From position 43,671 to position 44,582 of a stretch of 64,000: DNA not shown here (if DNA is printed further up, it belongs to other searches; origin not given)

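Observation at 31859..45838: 13-gene catabolic operon of unknown substrate: GntR + Liv-type importer + aconitase-family hydratase pair + KRCGH lyase + HyuB/HyuA + Cys-less isochorismatase-like protein + FrdA/TcuA-like flavoprotein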

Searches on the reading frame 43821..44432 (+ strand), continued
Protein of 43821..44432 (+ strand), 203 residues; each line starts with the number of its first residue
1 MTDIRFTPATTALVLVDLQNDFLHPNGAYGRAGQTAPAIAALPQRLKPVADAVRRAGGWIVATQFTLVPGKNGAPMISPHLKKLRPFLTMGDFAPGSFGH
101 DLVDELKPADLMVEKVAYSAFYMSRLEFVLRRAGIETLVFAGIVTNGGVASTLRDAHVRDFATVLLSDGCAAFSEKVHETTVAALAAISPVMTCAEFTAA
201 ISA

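Call 52: get_annotated_region(hit=H29, flank=15000)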
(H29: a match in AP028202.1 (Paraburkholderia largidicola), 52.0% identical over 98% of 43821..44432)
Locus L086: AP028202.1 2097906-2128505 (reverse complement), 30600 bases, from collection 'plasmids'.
description: Paraburkholderia sp. F2 plasmid PPGUF2_p1 DNA, complete genome
organism: Paraburkholderia largidicola (NCBI taxid 3014751)
taxonomy: Bacteria; Pseudomonadota; Betaproteobacteria; Burkholderiales; Burkholderiaceae; Paraburkholderia; Paraburkholderia largidicola
host: -; source: Physopelta gutta,midgut,Midgut crypts of sting bug Physopelta gutta; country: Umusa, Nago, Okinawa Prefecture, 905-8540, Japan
typing (MOB-suite, as given by PLSDB): non-mobilizable
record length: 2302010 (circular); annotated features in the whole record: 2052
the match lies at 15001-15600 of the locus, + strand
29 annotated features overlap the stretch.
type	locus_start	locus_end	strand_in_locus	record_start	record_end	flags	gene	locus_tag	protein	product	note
CDS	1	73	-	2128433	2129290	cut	-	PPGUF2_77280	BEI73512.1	ABC transporter ATP-binding protein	-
CDS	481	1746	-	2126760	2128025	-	-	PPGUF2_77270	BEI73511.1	diguanylate cyclase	-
CDS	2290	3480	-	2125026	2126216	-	-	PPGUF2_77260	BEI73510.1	porin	-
CDS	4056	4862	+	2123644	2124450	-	-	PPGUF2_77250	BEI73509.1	GntR family transcriptional regulator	-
CDS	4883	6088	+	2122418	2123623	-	-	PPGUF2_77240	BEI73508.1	branched-chain amino acid ABC transporter substrate-binding protein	-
CDS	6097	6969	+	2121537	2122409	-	-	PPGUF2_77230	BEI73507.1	branched-chain amino acid ABC transporter permease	-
CDS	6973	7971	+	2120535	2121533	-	-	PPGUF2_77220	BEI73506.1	branched-chain amino acid ABC transporter permease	-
CDS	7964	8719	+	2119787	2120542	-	-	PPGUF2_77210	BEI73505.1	ABC transporter ATP-binding protein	-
CDS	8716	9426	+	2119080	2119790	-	-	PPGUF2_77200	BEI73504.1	ABC transporter ATP-binding protein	-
CDS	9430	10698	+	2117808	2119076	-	-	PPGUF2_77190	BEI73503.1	3-isopropylmalate dehydratase large subunit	-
CDS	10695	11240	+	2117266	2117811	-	-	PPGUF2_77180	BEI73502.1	3-isopropylmalate dehydratase small subunit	-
CDS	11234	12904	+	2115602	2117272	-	-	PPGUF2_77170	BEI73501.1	hydantoinase B/oxoprolinase family protein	-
CDS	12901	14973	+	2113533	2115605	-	-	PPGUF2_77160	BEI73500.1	hydantoinase/oxoprolinase family protein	-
CDS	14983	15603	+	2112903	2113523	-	rutB_2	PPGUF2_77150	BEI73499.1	pyrimidine utilization protein B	-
CDS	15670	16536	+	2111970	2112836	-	-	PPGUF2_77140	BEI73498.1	isocitrate lyase/phosphoenolpyruvate mutase family protein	-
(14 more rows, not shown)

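Call 53: get_annotated_region(hit=H9, flank=15000)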
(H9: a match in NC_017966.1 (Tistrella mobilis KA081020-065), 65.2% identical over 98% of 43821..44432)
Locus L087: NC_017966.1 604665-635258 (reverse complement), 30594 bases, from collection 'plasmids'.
description: Tistrella mobilis KA081020-065 plasmid pTM2, complete sequence
organism: Tistrella mobilis KA081020-065 (NCBI taxid 1110502)
taxonomy: Bacteria; Pseudomonadota; Alphaproteobacteria; Geminicoccales; Geminicoccaceae; Tistrella; Tistrella mobilis; Tistrella mobilis KA081020-065
host: -; source: -; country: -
typing (MOB-suite, as given by PLSDB): non-mobilizable
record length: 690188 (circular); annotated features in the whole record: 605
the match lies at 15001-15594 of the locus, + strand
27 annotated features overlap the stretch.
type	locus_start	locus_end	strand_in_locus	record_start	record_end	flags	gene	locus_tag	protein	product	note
CDS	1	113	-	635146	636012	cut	-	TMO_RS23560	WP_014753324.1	polysaccharide deacetylase family protein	GO:0005975 - carbohydrate metabolic process [Evidence IEA]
CDS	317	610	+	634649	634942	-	-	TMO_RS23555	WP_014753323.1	YciI family protein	-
CDS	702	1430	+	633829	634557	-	-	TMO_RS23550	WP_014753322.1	UTRA domain-containing protein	GO:0006355 - regulation of DNA-templated transcription [Evidence IEA]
CDS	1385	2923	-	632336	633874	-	-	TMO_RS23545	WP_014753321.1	AMP-binding protein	-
CDS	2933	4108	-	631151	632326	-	-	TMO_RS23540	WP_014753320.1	thiolase domain-containing protein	-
CDS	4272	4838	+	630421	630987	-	-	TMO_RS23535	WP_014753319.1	LuxR C-terminal-related transcriptional regulator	GO:0006355 - regulation of DNA-templated transcription [Evidence IEA]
CDS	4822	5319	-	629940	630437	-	-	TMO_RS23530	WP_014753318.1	SRPBCC domain-containing protein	-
CDS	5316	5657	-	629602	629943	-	-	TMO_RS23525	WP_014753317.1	metalloregulator ArsR/SmtB family transcription factor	GO:0006355 - regulation of DNA-templated transcription [Evidence IEA]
CDS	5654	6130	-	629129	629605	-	-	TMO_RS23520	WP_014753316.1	VOC family protein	-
CDS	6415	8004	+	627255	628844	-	-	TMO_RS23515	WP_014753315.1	LA2681 family HEPN domain-containing protein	-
CDS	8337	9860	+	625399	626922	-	-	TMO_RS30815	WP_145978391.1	hypothetical protein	-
CDS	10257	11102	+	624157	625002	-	-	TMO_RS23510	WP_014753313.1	GntR family transcriptional regulator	-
CDS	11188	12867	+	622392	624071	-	-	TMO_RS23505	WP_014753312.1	hydantoinase B/oxoprolinase family protein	-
CDS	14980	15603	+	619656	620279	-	-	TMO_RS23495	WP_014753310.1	cysteine hydrolase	-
CDS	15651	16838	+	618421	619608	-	-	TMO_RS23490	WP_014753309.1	acyl-CoA dehydrogenase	-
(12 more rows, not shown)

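Call 54: get_annotated_region(hit=H24, flank=14000)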
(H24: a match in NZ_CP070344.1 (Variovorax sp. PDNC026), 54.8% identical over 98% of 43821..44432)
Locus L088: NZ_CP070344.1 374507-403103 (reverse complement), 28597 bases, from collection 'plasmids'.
description: Variovorax sp. PDNC026 plasmid unnamed, complete sequence
organism: Variovorax sp. PDNC026 (NCBI taxid 2811425)
taxonomy: Bacteria; Pseudomonadota; Betaproteobacteria; Burkholderiales; Comamonadaceae; Variovorax; Variovorax sp. PDNC026
host: -; source: cell culture,Plastic debris in land/lake environment; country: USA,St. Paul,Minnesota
typing (MOB-suite, as given by PLSDB): non-mobilizable
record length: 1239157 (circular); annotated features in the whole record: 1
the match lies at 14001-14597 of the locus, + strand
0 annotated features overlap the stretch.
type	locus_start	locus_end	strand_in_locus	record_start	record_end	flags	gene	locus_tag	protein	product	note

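Call 55: get_annotated_region(hit=H8, flank=14000)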
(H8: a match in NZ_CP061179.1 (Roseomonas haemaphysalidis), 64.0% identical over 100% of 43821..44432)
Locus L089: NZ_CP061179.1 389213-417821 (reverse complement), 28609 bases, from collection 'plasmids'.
description: Roseomonas haemaphysalidis strain 546 plasmid p546-2
organism: Roseomonas haemaphysalidis (NCBI taxid 2768162)
taxonomy: Bacteria; Pseudomonadota; Alphaproteobacteria; Rhodospirillales; Acetobacteraceae; Roseomonas; Roseomonas haemaphysalidis
host: -; source: tick,pure culture; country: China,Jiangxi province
typing (MOB-suite, as given by PLSDB): non-mobilizable
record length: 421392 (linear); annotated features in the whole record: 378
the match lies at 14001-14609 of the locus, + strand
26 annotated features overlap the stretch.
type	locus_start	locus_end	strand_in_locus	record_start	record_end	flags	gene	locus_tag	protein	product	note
CDS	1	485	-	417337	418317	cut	-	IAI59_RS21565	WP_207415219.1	tripartite tricarboxylate transporter substrate binding protein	-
CDS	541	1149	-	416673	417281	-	leuD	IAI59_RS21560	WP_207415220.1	3-isopropylmalate dehydratase small subunit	GO:0009098 - leucine biosynthetic process [Evidence IEA]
CDS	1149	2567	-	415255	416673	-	leuC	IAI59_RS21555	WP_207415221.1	3-isopropylmalate dehydratase large subunit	GO:0009098 - leucine biosynthetic process [Evidence IEA]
CDS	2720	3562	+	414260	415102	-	-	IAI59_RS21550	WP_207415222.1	GntR family transcriptional regulator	-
CDS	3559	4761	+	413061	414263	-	-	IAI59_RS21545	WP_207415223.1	ABC transporter substrate-binding protein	-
CDS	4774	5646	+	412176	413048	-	-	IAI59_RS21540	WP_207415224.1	branched-chain amino acid ABC transporter permease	GO:0015803 - branched-chain amino acid transport [Evidence IEA]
CDS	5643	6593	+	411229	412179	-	-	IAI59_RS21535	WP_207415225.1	branched-chain amino acid ABC transporter permease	GO:0015803 - branched-chain amino acid transport [Evidence IEA]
CDS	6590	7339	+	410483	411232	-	-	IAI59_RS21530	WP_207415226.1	ABC transporter ATP-binding protein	-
CDS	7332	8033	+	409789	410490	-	-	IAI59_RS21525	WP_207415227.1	ABC transporter ATP-binding protein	-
CDS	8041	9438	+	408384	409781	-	-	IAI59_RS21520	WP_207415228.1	MmgE/PrpD family protein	-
CDS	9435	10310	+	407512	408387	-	-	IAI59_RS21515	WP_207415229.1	isocitrate lyase/PEP mutase family protein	-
CDS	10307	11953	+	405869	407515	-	-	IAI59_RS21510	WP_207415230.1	hydantoinase B/oxoprolinase family protein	-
CDS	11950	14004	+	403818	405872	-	-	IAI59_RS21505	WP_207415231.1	hydantoinase/oxoprolinase family protein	-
CDS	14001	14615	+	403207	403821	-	-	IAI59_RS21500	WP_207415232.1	cysteine hydrolase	-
CDS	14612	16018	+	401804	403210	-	-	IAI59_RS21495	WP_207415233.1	FAD-dependent oxidoreductase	-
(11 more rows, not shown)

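Call 71: search_solved_structures(query=L087:15651-16838:+, max_evalue=1e-30)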
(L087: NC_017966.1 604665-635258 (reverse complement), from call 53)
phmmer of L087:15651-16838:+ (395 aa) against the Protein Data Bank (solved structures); distinct sequences matched with E-value up to 1e-30: 65 (the best 60 are shown).
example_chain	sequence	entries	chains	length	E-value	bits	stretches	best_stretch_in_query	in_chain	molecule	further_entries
1sir_A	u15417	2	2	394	1.5e-185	619.9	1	6-394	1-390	Glutaryl-CoA dehydrogenase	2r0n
2r0m_A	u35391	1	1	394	3.9e-185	618.5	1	6-394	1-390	Glutaryl-CoA dehydrogenase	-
3gnc_A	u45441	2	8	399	1.3e-184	616.9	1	8-394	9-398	Glutaryl-CoA dehydrogenase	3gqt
3eom_A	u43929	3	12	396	1.3e-184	616.8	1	8-394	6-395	Glutaryl-CoA dehydrogenase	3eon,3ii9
3d6b_A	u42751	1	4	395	1.4e-184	616.7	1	8-394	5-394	Glutaryl-CoA dehydrogenase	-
1siq_A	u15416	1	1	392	3.1e-184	615.6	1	9-394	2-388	Glutaryl-CoA dehydrogenase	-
4w9u_A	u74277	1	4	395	1.7e-179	600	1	5-394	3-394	Acyl-CoA dehydrogenase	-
2eba_A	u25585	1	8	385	1.2e-119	403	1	21-394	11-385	Putative glutaryl-CoA dehydrogenase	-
3sf6_A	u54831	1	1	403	1.8e-112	379.4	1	12-394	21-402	Glutaryl-CoA dehydrogenase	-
3swo_A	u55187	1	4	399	4e-103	348.6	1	21-394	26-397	Glutaryl-CoA dehydrogenase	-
2ix5_A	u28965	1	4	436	5.8e-71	242.7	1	21-394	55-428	ACYL-COENZYME A OXIDASE 4, PEROXISOMAL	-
2ix6_A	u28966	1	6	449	6.4e-71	242.6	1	21-394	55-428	ACYL-COENZYME A OXIDASE 4, PEROXISOMAL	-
2dvl_A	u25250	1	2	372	1.6e-67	231.4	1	21-386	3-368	Acyl-CoA dehydrogenase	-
4l1f_A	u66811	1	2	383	9.9e-67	228.8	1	20-387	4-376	Acyl-CoA dehydrogenase domain protein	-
5lnx_A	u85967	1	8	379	1.6e-62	214.9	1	22-386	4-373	Acyl-CoA dehydrogenase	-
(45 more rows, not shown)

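Call 72: search_protein_families(library=ncbifam, proteins=[L087:15651-16838:+, L087:16903-18141:+, L089:8041-9438:+, L086:16856-17590:+], max_evalue=1e-10)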
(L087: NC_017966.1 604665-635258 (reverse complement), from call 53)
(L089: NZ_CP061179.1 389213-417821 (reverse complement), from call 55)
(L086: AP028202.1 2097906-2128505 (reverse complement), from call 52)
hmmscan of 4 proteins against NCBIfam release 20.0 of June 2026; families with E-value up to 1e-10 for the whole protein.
L087:15651-16838:+ (395 aa): 17 families
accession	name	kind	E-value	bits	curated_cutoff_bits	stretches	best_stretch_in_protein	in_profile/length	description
NF052270.1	Staph_DH_FadE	equivalog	9.2e-70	235.4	600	1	11-394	11-399/400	acyl-CoA dehydrogenase FadE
NF042972.1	AcrlCoAredClosAcrC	equivalog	1.1e-68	231.7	640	1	20-387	4-375/378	acryloyl-CoA reductase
NF058590.1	AcCoDHFadEBacil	equivalog_domain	1.2e-65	222.2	600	1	19-303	19-306/586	acyl-CoA dehydrogenase FadE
NF045552.1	GlutCoADH_Des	equivalog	2.1e-63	214.8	470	1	20-391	4-382/387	glutaryl-CoA dehydrogenase Acd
NF043006.1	CyhCrbnylCoADH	equivalog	3e-46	158.1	650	1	22-386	5-373/380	cyclohexane-1-carbonyl-CoA dehydrogenase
NF053553.1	prodigi_MBC_PigA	equivalog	4.4e-46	157.7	500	1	20-386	4-377/381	prodigiosin MBC biosynthesis dehydrogenase PigA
NF042439.1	SulpropCoADesulf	equivalog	9.7e-45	152.9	600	1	30-376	2-358/379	3-sulfinopropanoyl-CoA desulfinase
NF045652.1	ProlPCPDhRedW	equivalog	1e-43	149.6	650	1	24-355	3-341/376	L-prolyl-[peptidyl-carrier protein] dehydrogenase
TIGR03207.1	cyc_hxne_CoA_dh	equivalog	9.3e-35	120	575.35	1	21-387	1-370/372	cyclohexanecarboxyl-CoA dehydrogenase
NF008997.0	PRK12341.1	equivalog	1.3e-33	116.7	537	1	23-387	7-375/382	acyl-CoA dehydrogenase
NF002885.1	PRK03354.1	equivalog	1.3e-32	113.2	540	1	20-387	4-372/378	crotonobetainyl-CoA dehydrogenase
NF007000.1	PRK09463.1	subfamily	1.9e-23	82.7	600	1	20-182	42-212/726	acyl-CoA dehydrogenase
TIGR03204.1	pimC_large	equivalog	2.3e-21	76.2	623.85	1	56-311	41-300/395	pimeloyl-CoA dehydrogenase large subunit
NF009586.0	PRK13026.1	subfamily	7.2e-18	64.3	608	1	20-208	77-274/777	acyl-CoA dehydrogenase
TIGR04022.1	sulfur_SfnB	equivalog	1.2e-17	63.9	430.9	1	28-263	10-248/391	SfnB family sulfur acquisition oxidoreductase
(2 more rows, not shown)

L087:16903-18141:+ (412 aa): 7 families
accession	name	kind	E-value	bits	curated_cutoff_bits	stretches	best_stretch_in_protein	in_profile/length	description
NF052585.1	SucGlutTfsCaiB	equivalog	3e-160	533.1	750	1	7-394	5-388/394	succinate--glutarate CoA-transferase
NF041294.1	Scnl_mescCoAtase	equivalog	9.8e-88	294.8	700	1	8-391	2-380/381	succinyl-CoA:mesaconate CoA-transferase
NF008511.0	PRK11430.1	equivalog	8e-80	268.8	522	1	3-350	3-339/381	CoA:oxalate CoA-transferase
NF003809.0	PRK05398.1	subfamily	6.8e-74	248.9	442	2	9-218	4-203/416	formyl-CoA transferase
TIGR03253.1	oxalate_frc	equivalog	1.5e-71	241.3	504.2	2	9-218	3-202/416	formyl-CoA transferase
NF002914.1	PRK03525.1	equivalog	2.1e-34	119.2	413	1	8-411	8-397/400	L-carnitine CoA-transferase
TIGR04253.1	mesacon_CoA_iso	equivalog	2.1e-26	92.9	725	1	8-411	1-400/403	2-methylfumaryl-CoA isomerase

L089:8041-9438:+ (465 aa): 0 families

L086:16856-17590:+ (244 aa): 2 families
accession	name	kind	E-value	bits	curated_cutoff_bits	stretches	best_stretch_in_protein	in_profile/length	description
NF033594.2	transpos_ISNCY_2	equivalog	9e-87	291.6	250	1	18-220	1-202/368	ISNCY family transposase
NF033577.2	transpos_IS481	equivalog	1.1e-20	74.4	224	1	16-217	2-201/284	IS481 family transposase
